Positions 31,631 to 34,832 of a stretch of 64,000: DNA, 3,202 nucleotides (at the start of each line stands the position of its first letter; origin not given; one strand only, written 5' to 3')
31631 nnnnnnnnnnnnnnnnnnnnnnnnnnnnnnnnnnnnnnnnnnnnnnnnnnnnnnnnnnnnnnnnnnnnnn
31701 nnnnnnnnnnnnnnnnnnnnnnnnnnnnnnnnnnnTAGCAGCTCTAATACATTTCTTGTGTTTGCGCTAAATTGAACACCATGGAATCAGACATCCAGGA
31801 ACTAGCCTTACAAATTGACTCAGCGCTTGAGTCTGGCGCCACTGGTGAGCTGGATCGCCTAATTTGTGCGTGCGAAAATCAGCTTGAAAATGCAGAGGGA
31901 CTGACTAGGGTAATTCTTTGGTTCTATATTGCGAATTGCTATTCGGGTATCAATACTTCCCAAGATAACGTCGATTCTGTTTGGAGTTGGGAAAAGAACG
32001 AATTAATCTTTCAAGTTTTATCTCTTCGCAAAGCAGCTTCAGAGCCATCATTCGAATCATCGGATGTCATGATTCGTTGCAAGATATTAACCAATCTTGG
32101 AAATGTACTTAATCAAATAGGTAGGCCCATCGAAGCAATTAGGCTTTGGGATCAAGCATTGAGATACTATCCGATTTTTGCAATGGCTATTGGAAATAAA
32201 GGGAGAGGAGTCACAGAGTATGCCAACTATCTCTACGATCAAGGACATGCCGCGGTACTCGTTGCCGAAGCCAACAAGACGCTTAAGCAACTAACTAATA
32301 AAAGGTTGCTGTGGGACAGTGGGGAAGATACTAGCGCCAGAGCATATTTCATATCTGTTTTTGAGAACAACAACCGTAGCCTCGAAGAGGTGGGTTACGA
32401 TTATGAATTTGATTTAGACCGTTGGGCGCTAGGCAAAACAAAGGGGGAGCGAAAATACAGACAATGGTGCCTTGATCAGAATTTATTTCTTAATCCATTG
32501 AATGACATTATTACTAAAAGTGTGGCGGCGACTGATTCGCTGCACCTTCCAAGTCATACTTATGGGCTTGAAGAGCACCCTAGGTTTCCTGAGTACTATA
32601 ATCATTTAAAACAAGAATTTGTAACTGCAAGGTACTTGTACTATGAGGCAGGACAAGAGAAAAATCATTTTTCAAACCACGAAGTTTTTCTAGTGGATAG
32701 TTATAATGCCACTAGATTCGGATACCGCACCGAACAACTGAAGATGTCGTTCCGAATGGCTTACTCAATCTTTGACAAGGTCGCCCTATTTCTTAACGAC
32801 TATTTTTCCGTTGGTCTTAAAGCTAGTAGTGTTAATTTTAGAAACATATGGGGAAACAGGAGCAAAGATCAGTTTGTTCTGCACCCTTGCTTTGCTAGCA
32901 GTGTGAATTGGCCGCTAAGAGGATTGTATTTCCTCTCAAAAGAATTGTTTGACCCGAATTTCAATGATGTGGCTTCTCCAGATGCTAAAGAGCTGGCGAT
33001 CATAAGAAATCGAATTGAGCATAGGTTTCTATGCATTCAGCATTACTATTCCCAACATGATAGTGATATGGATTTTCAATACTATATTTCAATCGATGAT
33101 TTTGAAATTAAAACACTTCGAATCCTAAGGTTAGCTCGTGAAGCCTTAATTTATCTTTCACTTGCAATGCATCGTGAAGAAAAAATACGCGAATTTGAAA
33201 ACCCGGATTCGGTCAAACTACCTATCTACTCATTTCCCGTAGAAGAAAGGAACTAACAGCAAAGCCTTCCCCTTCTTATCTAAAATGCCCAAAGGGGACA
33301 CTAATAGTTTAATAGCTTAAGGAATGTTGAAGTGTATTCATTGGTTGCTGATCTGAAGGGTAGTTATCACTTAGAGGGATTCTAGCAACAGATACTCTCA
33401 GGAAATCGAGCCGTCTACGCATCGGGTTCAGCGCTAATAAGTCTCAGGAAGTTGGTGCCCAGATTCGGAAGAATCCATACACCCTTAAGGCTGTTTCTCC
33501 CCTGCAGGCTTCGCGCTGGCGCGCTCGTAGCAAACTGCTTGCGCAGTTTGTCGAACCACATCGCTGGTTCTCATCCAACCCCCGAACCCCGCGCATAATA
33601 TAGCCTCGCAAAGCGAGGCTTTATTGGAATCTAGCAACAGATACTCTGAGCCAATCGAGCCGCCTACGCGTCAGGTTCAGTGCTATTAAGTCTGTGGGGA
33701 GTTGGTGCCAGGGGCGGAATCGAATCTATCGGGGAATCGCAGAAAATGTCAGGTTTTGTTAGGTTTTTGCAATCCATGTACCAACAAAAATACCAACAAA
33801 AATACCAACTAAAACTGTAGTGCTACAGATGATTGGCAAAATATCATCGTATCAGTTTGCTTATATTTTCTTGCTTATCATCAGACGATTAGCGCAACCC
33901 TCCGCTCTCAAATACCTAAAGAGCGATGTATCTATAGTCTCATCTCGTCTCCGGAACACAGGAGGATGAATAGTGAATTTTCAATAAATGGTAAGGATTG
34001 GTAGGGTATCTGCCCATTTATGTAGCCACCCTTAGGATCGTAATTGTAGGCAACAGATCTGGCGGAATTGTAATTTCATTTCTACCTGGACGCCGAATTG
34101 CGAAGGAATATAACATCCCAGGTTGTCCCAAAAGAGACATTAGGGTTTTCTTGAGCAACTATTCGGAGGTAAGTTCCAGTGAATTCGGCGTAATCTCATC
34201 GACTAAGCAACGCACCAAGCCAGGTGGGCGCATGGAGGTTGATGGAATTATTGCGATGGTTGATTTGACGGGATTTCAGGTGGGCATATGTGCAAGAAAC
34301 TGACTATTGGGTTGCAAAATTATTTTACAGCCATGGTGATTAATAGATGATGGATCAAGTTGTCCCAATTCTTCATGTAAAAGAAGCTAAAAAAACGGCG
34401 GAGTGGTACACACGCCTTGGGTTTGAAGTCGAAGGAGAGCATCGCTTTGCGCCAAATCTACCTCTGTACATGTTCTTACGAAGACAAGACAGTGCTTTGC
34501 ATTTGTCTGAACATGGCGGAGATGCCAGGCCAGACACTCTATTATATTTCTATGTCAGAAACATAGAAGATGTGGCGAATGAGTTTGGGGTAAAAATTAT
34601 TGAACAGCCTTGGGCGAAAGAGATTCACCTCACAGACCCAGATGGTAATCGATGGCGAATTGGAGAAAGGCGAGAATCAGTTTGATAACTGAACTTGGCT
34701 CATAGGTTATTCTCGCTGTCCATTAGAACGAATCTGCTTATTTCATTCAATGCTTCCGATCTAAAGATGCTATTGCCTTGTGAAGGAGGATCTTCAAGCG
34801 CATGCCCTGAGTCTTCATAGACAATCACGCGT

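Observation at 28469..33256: Two-gene candidate anti-phage module: DEAH helicase with an Mrr-like nuclease core plus a TPR-HEPN partner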

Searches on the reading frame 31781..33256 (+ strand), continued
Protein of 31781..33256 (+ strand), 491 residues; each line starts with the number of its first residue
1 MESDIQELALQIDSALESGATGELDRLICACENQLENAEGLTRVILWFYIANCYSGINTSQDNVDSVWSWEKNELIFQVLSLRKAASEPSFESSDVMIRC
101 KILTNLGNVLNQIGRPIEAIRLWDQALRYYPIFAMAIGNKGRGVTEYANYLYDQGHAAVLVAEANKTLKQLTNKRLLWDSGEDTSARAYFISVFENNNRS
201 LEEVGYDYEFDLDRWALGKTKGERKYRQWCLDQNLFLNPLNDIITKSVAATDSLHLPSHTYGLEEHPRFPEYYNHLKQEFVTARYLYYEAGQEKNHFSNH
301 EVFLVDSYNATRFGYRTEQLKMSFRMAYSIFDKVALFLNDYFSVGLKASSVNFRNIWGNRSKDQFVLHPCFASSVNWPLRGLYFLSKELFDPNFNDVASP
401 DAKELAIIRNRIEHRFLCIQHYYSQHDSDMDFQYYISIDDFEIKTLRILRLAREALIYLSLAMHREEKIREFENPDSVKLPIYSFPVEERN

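Call 92: get_annotated_region(hit=H32, flank=6000)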
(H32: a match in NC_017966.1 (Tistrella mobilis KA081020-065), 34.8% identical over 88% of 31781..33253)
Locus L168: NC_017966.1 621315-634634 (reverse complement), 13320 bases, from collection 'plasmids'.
description: Tistrella mobilis KA081020-065 plasmid pTM2, complete sequence
organism: Tistrella mobilis KA081020-065 (NCBI taxid 1110502)
taxonomy: Bacteria; Pseudomonadota; Alphaproteobacteria; Geminicoccales; Geminicoccaceae; Tistrella; Tistrella mobilis; Tistrella mobilis KA081020-065
host: -; source: -; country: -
typing (MOB-suite, as given by PLSDB): non-mobilizable
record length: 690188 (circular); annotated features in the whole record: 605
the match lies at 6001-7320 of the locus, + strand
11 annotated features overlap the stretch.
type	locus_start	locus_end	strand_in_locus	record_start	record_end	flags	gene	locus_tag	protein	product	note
CDS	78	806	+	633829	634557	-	-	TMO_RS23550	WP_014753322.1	UTRA domain-containing protein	GO:0006355 - regulation of DNA-templated transcription [Evidence IEA]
CDS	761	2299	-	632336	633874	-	-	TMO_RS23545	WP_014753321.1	AMP-binding protein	-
CDS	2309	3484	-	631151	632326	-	-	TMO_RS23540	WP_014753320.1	thiolase domain-containing protein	-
CDS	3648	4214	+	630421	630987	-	-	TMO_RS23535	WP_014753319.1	LuxR C-terminal-related transcriptional regulator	GO:0006355 - regulation of DNA-templated transcription [Evidence IEA]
CDS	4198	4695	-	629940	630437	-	-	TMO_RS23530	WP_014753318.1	SRPBCC domain-containing protein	-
CDS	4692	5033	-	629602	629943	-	-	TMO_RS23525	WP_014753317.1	metalloregulator ArsR/SmtB family transcription factor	GO:0006355 - regulation of DNA-templated transcription [Evidence IEA]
CDS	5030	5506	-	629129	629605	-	-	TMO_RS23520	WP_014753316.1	VOC family protein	-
CDS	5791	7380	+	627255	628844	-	-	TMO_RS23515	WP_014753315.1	LA2681 family HEPN domain-containing protein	-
CDS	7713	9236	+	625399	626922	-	-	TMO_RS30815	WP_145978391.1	hypothetical protein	-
CDS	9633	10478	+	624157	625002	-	-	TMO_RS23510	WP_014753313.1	GntR family transcriptional regulator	-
CDS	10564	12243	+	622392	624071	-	-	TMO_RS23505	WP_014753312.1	hydantoinase B/oxoprolinase family protein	-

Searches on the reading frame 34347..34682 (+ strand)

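Call 76: search_protein_families(library=pfam, proteins=[window:34347-34682:+], max_evalue=1)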
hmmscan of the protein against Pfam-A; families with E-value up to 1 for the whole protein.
window:34347-34682:+ (112 aa): 4 families
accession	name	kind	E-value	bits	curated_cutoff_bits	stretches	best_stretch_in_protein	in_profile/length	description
PF19581.5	Glyoxalase_7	-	8.7e-18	65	23.6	1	2-110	13-131/133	Glyoxalase superfamily protein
PF00903.31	Glyoxalase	-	1.9e-05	25.4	20.6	1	9-105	7-121/121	Glyoxalase/Bleomycin resistance protein/Dioxygenase superfamily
PF12681.13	Glyoxalase_2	-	0.023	15.1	30.1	1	59-107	58-115/118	Glyoxalase-like domain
PF24388.1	Permuted_GreAB-C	-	0.088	12.9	27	1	91-105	25-39/54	Permuted GreAB-C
